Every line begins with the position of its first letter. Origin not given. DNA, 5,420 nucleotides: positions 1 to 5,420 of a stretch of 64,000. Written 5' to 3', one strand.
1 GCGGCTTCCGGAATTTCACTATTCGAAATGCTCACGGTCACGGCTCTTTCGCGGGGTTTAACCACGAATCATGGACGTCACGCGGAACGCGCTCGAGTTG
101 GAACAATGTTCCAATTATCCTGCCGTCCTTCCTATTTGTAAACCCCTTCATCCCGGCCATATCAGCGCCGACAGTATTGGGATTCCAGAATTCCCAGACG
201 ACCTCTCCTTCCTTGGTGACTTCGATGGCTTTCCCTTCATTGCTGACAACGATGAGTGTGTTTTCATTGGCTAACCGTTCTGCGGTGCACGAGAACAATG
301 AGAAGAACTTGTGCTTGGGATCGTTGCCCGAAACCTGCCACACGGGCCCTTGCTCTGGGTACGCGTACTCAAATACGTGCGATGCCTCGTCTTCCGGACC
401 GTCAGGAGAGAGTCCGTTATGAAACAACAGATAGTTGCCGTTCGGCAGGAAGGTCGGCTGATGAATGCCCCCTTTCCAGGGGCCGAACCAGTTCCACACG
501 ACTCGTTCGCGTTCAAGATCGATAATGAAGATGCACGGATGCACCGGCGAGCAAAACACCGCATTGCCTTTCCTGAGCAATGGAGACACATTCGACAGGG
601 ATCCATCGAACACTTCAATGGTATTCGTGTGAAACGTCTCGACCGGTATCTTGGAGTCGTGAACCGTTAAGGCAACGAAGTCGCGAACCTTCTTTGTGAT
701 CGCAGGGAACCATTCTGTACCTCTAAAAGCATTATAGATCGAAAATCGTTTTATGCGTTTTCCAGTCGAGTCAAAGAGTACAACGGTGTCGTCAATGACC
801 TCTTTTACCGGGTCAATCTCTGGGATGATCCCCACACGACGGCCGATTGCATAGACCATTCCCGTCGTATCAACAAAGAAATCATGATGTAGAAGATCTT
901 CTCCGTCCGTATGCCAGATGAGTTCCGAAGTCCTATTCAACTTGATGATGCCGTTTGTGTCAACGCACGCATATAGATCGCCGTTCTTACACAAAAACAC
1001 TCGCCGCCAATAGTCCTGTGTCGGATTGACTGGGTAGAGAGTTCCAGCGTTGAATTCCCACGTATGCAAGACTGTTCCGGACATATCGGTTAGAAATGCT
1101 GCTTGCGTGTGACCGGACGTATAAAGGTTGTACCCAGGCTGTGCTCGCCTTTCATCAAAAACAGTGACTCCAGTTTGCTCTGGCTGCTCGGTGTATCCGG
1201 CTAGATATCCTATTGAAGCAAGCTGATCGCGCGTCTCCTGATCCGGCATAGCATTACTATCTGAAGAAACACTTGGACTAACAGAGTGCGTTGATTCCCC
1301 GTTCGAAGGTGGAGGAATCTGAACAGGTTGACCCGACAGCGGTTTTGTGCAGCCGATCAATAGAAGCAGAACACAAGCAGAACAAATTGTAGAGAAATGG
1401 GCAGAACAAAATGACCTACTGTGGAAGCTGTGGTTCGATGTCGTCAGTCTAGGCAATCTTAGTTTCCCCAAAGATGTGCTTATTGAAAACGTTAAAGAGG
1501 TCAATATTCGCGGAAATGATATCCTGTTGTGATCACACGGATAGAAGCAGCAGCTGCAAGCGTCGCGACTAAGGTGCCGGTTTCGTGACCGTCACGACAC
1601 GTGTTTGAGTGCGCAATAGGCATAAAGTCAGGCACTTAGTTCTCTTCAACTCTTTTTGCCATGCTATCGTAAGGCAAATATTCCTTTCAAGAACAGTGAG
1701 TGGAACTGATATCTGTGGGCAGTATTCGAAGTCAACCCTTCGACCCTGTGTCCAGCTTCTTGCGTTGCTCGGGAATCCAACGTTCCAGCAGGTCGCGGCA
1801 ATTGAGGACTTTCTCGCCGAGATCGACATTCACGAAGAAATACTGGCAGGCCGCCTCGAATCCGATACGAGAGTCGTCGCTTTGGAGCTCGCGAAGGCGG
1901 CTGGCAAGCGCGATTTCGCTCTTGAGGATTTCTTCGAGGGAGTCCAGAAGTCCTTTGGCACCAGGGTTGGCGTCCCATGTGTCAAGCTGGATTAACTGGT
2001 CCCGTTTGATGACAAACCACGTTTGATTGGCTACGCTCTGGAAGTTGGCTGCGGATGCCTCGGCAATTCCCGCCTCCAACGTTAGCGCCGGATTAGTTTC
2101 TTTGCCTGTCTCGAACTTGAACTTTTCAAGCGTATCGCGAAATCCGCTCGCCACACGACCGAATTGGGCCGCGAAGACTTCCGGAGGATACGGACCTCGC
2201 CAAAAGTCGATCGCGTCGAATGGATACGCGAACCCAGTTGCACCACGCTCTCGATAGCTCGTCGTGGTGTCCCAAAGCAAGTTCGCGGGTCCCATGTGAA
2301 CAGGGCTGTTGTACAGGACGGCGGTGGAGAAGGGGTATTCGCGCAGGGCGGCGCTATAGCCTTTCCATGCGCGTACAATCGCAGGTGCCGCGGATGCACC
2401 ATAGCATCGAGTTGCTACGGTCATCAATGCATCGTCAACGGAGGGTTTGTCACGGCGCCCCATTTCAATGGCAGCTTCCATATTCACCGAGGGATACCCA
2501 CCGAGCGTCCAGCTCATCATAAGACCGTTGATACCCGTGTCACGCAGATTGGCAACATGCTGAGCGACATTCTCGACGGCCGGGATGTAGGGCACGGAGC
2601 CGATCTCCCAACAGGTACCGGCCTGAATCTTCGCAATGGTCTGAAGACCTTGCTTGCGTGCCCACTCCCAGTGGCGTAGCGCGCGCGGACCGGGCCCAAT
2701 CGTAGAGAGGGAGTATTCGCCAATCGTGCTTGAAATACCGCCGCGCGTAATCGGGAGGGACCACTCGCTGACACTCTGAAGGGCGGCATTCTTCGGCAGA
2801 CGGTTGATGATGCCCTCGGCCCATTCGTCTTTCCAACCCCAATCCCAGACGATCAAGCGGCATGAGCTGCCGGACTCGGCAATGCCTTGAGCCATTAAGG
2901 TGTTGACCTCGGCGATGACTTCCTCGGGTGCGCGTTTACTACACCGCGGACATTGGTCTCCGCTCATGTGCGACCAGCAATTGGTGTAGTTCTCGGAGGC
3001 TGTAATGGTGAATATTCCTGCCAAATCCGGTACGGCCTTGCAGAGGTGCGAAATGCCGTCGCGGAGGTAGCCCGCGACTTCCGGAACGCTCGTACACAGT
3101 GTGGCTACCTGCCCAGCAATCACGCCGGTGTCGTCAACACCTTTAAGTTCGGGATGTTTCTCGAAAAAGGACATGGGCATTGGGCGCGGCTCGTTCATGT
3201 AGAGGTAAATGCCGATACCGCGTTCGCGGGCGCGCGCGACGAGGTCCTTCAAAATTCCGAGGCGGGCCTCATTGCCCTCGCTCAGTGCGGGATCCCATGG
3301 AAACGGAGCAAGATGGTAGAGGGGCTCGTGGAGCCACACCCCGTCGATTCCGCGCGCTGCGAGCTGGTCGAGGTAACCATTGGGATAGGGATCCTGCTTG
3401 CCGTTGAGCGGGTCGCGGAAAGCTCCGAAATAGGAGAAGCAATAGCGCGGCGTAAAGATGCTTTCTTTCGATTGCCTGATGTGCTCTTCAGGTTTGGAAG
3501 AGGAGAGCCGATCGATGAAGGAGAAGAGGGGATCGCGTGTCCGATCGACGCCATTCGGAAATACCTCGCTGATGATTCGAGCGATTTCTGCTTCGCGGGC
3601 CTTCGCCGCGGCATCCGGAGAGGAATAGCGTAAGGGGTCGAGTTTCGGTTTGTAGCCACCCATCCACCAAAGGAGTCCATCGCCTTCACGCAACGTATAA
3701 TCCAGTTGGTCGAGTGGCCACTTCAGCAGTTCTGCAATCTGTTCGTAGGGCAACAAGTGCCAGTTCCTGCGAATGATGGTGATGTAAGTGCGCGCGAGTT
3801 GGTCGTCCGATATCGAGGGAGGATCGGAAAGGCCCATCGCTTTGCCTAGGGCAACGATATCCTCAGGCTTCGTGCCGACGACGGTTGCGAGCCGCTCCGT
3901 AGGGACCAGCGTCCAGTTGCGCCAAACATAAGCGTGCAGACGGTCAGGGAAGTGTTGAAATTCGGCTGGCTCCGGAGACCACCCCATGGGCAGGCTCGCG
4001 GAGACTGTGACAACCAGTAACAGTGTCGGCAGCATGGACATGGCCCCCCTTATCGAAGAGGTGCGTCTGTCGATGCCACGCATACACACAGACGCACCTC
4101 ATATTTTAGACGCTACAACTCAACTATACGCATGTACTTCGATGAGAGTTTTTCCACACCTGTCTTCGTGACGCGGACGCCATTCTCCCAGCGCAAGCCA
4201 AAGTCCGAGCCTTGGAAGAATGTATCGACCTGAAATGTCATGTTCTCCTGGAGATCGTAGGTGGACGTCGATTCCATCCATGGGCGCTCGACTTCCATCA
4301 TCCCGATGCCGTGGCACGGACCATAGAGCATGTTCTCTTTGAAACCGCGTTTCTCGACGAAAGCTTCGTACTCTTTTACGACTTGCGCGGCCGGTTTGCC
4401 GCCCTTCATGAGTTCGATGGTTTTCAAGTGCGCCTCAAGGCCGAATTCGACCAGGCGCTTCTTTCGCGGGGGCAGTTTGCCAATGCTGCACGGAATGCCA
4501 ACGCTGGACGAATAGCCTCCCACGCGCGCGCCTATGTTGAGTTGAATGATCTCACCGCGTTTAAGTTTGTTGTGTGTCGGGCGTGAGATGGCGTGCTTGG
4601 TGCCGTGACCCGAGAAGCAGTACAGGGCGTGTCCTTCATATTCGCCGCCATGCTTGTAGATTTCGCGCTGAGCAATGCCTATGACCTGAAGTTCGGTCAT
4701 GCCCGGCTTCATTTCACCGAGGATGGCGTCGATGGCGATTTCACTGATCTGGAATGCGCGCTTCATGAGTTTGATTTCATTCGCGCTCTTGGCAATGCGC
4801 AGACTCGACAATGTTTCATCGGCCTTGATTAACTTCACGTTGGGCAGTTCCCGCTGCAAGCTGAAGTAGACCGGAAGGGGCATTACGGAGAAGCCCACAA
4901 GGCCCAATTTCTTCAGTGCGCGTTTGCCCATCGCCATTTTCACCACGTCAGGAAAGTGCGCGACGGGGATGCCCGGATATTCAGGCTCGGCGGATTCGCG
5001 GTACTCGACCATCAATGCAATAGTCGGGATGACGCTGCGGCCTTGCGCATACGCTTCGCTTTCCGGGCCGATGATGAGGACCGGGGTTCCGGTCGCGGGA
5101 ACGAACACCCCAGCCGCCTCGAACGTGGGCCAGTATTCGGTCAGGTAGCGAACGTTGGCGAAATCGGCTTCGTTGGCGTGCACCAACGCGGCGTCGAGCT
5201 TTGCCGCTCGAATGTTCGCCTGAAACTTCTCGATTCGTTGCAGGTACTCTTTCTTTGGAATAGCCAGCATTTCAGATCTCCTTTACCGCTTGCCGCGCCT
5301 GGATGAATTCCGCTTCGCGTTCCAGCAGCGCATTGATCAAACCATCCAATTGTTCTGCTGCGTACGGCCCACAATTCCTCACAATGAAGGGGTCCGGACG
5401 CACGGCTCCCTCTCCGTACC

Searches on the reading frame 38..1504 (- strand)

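Call 82: search_protein_families(library=pfam, proteins=[window:38-1504:-], max_evalue=0.00001)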
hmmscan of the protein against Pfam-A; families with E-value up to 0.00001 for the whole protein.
window:38-1504:- (488 aa): 1 family
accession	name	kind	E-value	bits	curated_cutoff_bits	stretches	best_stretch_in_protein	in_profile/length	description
PF14269.12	Arylsulfotran_2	-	1.6e-08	34.7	27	1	186-441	27-300/301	Arylsulfotransferase (ASST)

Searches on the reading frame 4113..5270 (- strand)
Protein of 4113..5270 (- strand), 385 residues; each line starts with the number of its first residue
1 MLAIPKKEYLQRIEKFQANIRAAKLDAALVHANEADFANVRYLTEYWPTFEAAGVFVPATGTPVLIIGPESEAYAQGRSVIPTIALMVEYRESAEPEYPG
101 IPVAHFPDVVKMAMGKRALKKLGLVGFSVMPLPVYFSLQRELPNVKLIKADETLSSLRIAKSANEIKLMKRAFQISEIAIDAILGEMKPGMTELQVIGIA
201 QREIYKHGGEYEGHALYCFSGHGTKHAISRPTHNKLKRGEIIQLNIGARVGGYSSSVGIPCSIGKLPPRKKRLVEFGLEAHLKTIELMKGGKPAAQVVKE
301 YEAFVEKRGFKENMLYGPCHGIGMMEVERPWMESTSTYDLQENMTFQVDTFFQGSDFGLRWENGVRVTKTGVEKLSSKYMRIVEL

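Call 82: search_protein_families(library=pfam, proteins=[window:4113-5270:-], max_evalue=0.00001)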
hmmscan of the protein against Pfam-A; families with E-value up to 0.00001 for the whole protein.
window:4113-5270:- (385 aa): 2 families
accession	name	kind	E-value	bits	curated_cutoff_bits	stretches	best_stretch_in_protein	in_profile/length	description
PF00557.29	Peptidase_M24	-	6.3e-30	104.9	23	1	168-369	2-208/208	Metallopeptidase family M24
PF01321.24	Creatinase_N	-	3.7e-14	53.8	22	1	12-159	1-127/128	Creatinase/Prolidase N-terminal domain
